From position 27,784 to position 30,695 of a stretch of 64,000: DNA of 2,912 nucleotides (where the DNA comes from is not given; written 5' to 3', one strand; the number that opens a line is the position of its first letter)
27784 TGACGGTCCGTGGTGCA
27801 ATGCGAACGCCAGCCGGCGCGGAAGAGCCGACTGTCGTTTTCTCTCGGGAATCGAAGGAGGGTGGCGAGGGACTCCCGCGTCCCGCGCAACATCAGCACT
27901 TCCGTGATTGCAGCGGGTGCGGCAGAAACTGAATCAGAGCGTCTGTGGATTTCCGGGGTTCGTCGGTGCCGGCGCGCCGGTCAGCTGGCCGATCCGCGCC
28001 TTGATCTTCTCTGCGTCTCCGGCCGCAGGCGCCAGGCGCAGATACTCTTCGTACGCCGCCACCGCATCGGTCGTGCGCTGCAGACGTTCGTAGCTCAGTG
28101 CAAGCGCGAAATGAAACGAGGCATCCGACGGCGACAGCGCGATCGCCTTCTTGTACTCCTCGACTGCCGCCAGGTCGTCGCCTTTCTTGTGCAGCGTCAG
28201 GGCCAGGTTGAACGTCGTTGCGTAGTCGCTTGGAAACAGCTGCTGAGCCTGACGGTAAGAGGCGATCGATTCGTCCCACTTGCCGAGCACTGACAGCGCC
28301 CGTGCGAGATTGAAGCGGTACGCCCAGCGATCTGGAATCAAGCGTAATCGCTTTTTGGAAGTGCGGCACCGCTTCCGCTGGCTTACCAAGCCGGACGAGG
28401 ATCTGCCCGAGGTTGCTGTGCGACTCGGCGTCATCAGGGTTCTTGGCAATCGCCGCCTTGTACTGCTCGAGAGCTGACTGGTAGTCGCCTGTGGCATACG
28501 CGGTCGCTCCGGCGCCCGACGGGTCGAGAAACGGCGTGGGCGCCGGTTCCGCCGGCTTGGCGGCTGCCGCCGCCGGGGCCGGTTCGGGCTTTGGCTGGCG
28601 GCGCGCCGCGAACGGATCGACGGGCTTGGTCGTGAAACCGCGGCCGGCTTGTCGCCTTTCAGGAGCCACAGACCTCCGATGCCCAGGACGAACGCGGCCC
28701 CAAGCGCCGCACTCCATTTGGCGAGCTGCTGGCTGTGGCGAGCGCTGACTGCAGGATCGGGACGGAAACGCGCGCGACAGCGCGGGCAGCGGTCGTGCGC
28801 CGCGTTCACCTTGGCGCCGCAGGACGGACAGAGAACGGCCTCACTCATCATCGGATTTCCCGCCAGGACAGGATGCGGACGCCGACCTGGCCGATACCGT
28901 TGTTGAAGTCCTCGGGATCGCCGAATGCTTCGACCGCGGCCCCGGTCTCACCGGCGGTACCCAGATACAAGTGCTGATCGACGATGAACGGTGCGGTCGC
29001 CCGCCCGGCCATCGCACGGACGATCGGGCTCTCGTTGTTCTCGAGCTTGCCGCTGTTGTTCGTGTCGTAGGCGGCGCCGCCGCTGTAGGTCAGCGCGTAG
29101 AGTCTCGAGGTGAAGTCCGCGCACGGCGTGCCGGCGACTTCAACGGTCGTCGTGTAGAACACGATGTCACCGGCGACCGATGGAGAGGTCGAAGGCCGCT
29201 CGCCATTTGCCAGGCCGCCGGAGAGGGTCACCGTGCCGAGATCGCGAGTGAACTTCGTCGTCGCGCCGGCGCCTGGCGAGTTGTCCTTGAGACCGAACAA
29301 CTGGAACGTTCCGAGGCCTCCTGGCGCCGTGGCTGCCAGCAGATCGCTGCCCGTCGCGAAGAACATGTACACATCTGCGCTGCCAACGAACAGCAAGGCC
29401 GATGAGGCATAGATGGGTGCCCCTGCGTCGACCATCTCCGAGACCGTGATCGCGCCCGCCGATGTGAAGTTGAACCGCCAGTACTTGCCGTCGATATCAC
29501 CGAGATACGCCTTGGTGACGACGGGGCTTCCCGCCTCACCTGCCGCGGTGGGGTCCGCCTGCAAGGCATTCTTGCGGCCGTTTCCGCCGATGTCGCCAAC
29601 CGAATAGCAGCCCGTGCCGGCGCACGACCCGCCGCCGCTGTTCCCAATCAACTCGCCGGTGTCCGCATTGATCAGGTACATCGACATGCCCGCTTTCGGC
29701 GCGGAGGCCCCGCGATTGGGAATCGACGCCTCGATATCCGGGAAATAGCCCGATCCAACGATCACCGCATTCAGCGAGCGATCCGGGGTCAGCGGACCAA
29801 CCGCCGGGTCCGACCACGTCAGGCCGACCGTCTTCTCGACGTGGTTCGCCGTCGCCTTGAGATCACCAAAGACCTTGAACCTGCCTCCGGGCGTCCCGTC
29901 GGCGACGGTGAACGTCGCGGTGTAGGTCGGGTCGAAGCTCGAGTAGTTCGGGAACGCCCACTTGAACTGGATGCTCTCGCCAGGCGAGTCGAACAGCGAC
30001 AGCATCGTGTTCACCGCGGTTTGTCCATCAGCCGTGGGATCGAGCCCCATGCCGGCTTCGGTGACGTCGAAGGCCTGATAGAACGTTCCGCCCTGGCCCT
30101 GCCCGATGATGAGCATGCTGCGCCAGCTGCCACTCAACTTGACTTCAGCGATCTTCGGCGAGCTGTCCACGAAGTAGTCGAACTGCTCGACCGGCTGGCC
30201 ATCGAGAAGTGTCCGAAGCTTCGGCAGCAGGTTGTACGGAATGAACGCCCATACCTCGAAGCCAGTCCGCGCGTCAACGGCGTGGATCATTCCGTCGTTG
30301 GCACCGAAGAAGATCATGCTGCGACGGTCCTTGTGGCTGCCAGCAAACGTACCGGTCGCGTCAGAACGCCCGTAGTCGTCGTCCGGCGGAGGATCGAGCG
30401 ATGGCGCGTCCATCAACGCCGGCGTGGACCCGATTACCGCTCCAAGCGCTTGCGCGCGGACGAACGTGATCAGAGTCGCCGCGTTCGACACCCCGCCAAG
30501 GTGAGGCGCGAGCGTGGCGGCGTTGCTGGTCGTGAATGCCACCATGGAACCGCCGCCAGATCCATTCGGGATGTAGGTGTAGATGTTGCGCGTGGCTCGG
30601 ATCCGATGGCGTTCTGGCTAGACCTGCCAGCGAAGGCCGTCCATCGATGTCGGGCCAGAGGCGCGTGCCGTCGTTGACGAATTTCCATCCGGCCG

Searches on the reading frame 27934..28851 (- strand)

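Call 7: search_protein_families(library=pfam, max_evalue=0.01, proteins=[window:27934-28851:-])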
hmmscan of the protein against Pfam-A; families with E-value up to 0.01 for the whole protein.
window:27934-28851:- (305 aa): 20 families
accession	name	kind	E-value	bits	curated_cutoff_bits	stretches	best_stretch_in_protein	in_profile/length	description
PF13432.12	TPR_16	-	1.6e-17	64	32.7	3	181-244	2-65/65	Tetratricopeptide repeat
PF07719.23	TPR_2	-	7.9e-17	60.4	27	3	178-209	3-34/34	Tetratricopeptide repeat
PF13414.12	TPR_11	-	1.6e-15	57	26.8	2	221-257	5-41/42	TPR repeat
PF00515.34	TPR_1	-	3.9e-14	52.2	27.8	1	180-209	5-34/34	Tetratricopeptide repeat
PF13181.12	TPR_8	-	2e-13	49.8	25.7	2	214-242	5-33/34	Tetratricopeptide repeat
PF13431.12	TPR_17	-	2.5e-10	40.3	24.4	1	233-264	2-33/34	Tetratricopeptide repeat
PF13428.12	TPR_14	-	4.9e-10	39.5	23.5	1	247-286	4-43/44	Tetratricopeptide repeat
PF13371.12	TPR_9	-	9.6e-09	35.6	35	1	251-287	36-72/73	Tetratricopeptide repeat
PF13174.12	TPR_6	-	1.8e-08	34.9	26.3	0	248-275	4-31/33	Tetratricopeptide repeat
PF13176.12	TPR_7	-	6.9e-08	32.4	27.9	0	248-280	3-35/36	Tetratricopeptide repeat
PF13424.12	TPR_12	-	1.3e-07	32.2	30.1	2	178-239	6-74/77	Tetratricopeptide repeat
PF14559.12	TPR_19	-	2.5e-05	24.9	25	0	228-287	9-68/68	Tetratricopeptide repeat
PF23914.1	TPR_CcmH_CycH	-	5.5e-05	23.5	42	1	182-276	56-153/158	Cytochrome c-type biogenesis protein H TPR domain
PF12895.13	ANAPC3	-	0.0002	22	27.2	0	207-269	20-81/82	Anaphase-promoting complex, cyclosome, subunit 3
PF03704.23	BTAD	-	0.00021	22.1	22.1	0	221-272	73-124/146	Bacterial transcriptional activator domain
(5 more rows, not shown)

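Call 42: search_protein_families(library=ncbifam, max_evalue=0.001, proteins=[window:27934-28851:-])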
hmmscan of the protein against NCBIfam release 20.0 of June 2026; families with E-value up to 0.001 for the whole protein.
window:27934-28851:- (305 aa): 14 families
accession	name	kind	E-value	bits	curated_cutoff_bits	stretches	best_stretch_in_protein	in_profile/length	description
TIGR03939.1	PGA_TPR_OMP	equivalog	1.3e-09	36.9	366.65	1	181-289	91-199/800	poly-beta-1,6 N-acetyl-D-glucosamine export porin PgaA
NF033762.1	social_mot_Tgl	equivalog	7e-09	35.4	225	1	165-281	89-207/252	social motility TPR repeat lipoprotein Tgl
NF040959.1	MamA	equivalog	8.4e-09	35.2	200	1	179-275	74-170/204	magnetosome protein MamA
TIGR02521.1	type_IV_pilW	equivalog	2.4e-07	30.6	154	1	212-280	33-101/234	type IV pilus biogenesis/stability protein PilW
TIGR02552.1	LcrH_SycD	equivalog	3.7e-07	29.9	104.8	1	209-289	51-131/136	SycD/LcrH family type III secretion system chaperone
NF033920.0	C39_PA2778_fam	equivalog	1.9e-06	27.5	150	1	183-275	163-255/255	PA2778 family cysteine peptidase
TIGR02917.1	PEP_TPR_lipo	equivalog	2.2e-06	25.9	312.2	1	179-280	570-671/899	XrtA/PEP-CTERM system TPR-repeat protein PrsT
NF047507.1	TPR_BatC_Lepto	exception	3.2e-06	26.8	175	1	190-282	38-134/214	TPR repeat-containing protein BatC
NF033758.1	gliding_GltE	equivalog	3.9e-06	26.1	225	1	180-247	294-362/411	adventurous gliding motility TPR repeat lipoprotein GltE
NF007468.0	PRK10049.1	equivalog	8.1e-06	24.3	1043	1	181-276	106-200/817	poly-beta-1,6 N-acetyl-D-glucosamine export porin PgaA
NF041054.1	WAxxUGC_long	equivalog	7.8e-05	22.1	300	0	211-247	277-313/354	ResA-like WAxxUGC motif-containing protein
NF008520.0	PRK11447.1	equivalog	8.7e-05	20.5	858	0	217-282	276-341/1157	cellulose synthase complex outer membrane protein BcsC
NF052415.1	T3SS_chap_SctY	equivalog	0.00011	22.6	70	1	191-272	21-105/106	type III secretion apparatus assembly chaperone SctY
NF047558.1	TPR_END_plus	domain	0.00043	20.2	32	0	180-208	3-31/56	TPR end-of-group domain-containing protein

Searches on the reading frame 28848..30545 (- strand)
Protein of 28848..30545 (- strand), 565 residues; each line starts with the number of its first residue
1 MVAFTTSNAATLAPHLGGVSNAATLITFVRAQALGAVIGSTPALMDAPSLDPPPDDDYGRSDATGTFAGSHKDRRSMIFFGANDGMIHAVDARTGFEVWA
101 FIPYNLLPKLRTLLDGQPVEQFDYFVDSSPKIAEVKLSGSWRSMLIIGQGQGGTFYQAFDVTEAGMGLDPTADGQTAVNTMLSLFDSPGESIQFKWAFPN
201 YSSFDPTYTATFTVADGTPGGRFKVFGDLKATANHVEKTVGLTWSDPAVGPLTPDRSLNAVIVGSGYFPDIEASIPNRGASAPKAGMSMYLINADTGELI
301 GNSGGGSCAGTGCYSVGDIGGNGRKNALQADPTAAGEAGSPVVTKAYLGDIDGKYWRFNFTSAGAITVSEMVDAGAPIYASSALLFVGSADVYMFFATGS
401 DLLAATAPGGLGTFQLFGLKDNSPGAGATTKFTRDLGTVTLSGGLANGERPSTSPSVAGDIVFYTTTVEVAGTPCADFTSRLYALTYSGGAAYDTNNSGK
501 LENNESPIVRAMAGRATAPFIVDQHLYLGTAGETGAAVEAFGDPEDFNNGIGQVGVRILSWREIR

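Call 7: search_protein_families(library=pfam, max_evalue=0.01, proteins=[window:28848-30545:-])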
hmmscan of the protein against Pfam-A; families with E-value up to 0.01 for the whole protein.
window:28848-30545:- (565 aa): 1 family
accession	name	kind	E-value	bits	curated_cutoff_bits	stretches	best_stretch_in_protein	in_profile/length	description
PF05567.17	T4P_PilY1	-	4.1e-10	39.6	28.1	1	61-163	28-150/411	PilY1 beta-propeller domain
